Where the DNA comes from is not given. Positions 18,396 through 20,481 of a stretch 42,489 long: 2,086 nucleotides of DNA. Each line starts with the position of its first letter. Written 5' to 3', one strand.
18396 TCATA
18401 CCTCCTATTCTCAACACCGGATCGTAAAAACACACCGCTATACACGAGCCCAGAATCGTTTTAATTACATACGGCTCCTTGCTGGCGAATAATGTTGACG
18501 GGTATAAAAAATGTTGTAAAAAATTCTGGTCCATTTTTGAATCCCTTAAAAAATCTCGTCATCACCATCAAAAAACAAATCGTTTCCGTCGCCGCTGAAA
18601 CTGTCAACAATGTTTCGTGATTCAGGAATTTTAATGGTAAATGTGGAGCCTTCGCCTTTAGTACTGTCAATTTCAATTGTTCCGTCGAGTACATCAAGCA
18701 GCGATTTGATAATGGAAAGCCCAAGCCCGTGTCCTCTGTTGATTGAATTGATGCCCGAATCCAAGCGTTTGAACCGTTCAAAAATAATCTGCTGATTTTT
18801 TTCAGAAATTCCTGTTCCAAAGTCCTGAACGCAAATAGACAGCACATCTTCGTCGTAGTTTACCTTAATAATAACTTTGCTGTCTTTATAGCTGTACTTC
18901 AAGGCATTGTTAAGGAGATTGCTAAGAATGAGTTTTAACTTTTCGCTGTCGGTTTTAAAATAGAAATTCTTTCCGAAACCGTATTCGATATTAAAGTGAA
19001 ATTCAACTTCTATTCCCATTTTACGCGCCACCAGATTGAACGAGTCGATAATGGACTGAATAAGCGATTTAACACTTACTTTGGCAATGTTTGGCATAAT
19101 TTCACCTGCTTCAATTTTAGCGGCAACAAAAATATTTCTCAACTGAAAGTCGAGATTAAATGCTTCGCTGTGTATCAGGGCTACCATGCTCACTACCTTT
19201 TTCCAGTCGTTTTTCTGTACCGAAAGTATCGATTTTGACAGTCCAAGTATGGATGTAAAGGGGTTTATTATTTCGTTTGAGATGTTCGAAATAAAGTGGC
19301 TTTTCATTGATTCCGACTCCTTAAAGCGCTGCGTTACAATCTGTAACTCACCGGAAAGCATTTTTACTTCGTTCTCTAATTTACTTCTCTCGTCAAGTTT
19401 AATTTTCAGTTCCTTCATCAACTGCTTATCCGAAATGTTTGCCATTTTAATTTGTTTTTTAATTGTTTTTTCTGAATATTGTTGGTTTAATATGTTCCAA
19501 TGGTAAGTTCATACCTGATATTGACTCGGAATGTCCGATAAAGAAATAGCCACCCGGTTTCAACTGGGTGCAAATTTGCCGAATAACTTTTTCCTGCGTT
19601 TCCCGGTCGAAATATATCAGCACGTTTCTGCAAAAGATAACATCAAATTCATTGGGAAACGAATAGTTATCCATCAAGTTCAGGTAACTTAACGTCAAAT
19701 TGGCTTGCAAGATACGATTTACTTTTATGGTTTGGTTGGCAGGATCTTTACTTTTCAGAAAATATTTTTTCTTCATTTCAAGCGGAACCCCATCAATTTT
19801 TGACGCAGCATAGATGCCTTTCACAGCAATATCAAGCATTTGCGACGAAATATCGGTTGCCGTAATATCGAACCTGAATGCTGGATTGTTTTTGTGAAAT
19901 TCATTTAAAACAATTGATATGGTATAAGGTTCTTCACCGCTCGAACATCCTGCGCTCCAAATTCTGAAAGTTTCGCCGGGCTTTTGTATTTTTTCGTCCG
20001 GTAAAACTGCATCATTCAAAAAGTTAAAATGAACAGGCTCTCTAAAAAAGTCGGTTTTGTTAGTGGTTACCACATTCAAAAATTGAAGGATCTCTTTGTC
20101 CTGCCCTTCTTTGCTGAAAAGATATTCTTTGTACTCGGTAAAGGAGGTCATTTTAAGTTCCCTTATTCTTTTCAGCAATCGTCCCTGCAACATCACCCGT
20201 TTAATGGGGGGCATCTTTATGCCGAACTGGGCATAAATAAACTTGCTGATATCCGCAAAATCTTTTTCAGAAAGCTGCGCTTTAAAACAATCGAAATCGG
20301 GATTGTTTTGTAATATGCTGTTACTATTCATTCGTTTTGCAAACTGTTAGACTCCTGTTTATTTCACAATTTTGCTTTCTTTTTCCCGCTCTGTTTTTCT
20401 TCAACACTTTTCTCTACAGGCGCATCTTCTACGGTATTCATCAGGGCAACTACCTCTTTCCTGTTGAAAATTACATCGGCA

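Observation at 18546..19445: Histidine-kinase-like protein in the che operon lacks the phospho-acceptor His (H-box SNE instead of SHE) but keeps an intact ATP-binding domain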

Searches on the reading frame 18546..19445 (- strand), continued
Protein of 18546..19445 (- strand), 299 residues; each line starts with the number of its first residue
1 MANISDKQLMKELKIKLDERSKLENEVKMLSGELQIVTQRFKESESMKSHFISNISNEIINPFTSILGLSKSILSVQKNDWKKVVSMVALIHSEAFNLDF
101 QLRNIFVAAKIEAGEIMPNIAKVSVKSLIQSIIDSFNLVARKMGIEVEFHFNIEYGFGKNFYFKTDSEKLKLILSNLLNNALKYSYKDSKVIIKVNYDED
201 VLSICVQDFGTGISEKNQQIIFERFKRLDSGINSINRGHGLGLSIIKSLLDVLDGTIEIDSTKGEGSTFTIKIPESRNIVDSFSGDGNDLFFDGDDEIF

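Call 79: find_encoding_contigs(protein=P0278, flank=10000, max_places=2)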
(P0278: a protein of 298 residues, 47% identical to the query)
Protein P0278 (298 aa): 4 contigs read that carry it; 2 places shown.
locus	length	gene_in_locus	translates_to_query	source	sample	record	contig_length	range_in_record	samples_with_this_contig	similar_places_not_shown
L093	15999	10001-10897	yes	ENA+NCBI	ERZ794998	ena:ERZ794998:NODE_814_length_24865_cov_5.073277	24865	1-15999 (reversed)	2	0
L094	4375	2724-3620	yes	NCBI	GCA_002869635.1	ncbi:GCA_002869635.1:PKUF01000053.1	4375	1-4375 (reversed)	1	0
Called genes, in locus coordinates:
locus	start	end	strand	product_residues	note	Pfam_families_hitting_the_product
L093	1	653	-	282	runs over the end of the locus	PF00581:Rhodanese, PF02915:Rubrerythrin (faint)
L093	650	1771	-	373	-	PF00070:Pyr_redox (faint), PF07992:Pyr_redox_2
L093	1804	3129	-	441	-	PF04055:Radical_SAM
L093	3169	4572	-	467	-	PF05140:ResB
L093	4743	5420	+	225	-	PF07610:DUF1573, PF15780:ASH (faint), PF22544:HYDIN_VesB_CFA65-like_Ig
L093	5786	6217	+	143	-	PF00355:Rieske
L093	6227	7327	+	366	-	PF00033:Cytochrome_B, PF13631:Cytochrom_B_N_2, PF00032:Cytochrom_B_C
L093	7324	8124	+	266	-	PF22678:Cytochrom_c_NrfB-like (faint), PF14522:Cytochrome_C7 (faint), PF14537:Cytochrom_c3_2 (faint)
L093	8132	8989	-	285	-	PF00753:Lactamase_B (faint)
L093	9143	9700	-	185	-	PF00665:rve, PF13683:rve_3, PF13333:rve_2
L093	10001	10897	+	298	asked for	PF00512:HisKA (weak), PF13581:HATPase_c_2 (weak), PF02518:HATPase_c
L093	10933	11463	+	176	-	PF03975:CheD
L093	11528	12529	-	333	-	PF13439:Glyco_transf_4 (faint), PF13579:Glyco_trans_4_4 (weak), PF00534:Glycos_transf_1, PF13692:Glyco_trans_1_4, PF13524:Glyco_trans_1_2 (weak)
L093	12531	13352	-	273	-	PF04794:YdjC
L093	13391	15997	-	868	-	?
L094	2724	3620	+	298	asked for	PF00512:HisKA (weak), PF13581:HATPase_c_2 (weak), PF02518:HATPase_c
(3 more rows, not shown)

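Call 80: search_protein_families(library=pfam, proteins=[L091:11589-11927:+, L090:10928-12325:+, L090:8196-9017:+, L086:3589-5337:+, L001:16741-17514:+], max_evalue=0.1)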
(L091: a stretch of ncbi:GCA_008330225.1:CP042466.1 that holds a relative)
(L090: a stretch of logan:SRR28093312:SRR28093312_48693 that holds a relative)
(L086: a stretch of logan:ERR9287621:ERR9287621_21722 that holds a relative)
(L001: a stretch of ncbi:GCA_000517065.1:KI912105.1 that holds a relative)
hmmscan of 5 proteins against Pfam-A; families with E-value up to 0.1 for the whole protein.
L091:11589-11927:+ (112 aa): 0 families

L090:10928-12325:+ (466 aa): 6 families
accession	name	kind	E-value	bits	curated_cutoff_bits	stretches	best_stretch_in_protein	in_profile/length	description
PF00512.31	HisKA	-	1.3e-16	60.8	26.9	1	405-466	2-63/66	His Kinase A (phospho-acceptor) domain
PF13426.13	PAS_9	-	2.6e-09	37.7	27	1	247-347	2-102/103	PAS domain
PF00989.32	PAS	-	0.0095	16.4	22.6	1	243-336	8-102/113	PAS fold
PF08447.18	PAS_3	-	0.014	16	25.6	1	260-341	3-87/89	PAS fold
PF08448.16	PAS_4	-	0.027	15.1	23.1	1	244-347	3-106/110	PAS fold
PF01322.25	Cytochrom_C_2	-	0.099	14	26.5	0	348-420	34-106/121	Cytochrome C'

L090:8196-9017:+ (273 aa): 0 families

L086:3589-5337:+ (582 aa): 3 families
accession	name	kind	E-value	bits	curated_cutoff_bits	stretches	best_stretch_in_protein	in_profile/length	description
PF00042.28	Globin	-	0.0046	17.9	22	1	218-264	24-70/117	Globin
PF06009.19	Laminin_II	-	0.032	14.7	33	1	145-217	31-98/138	Laminin Domain II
PF22709.1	Mu_Gam-Sipho_Gp157-TOTE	-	0.083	13.2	27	1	86-115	4-33/63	Mu Gam/Sipho_Gp157-like domain of the TOTE conflict systems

L001:16741-17514:+ (257 aa): 4 families
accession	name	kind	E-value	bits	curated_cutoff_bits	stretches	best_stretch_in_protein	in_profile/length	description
PF15035.11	Rootletin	-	0.00023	21.7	36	1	60-122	96-158/188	Ciliary rootlet component, centrosome cohesion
PF13185.12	GAF_2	-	0.00036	21.2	28.6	1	140-225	20-101/136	GAF domain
PF04007.18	DUF354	-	0.034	13.6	22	0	212-253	26-67/349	Protein of unknown function (DUF354)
PF03954.19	Lectin_N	-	0.048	14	28.3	1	49-133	45-121/140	Hepatic lectin, N-terminal domain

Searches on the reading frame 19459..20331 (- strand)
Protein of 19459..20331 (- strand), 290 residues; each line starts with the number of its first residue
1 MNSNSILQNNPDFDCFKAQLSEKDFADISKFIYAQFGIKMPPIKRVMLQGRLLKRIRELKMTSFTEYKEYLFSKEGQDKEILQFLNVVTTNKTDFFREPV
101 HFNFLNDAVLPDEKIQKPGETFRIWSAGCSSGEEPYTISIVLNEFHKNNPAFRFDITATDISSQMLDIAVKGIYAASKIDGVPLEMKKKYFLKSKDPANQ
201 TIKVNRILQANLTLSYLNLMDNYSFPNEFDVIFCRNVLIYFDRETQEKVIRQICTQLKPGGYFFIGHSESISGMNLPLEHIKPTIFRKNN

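Call 4: search_protein_families(library=pfam, proteins=[window:19459-20331:-], max_evalue=0.01)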
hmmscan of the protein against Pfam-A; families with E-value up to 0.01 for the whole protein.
window:19459-20331:- (290 aa): 8 families
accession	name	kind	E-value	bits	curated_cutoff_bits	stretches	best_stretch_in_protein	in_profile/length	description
PF01739.24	CheR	-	1.2e-61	208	27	1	91-282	1-190/195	CheR methyltransferase, SAM binding domain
PF03705.20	CheR_N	-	1.9e-13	50.3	27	1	23-73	1-51/53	CheR methyltransferase, all-alpha domain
PF13649.12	Methyltransf_25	-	9.1e-08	33.1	27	1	220-261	55-97/97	Methyltransferase domain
PF08241.18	Methyltransf_11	-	2.4e-07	31.7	21.2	1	223-265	54-95/95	Methyltransferase domain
PF08242.18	Methyltransf_12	-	2.2e-06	28.7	30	1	154-263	21-98/98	Methyltransferase domain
PF13847.12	Methyltransf_31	-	4.4e-06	26.9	27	1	220-269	66-113/145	Methyltransferase domain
PF13489.12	Methyltransf_23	-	6.4e-06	26.4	27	1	142-265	37-116/164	Methyltransferase domain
PF03848.20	TehB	-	0.0016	18.3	20.4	0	212-267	80-134/193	Tellurite resistance protein TehB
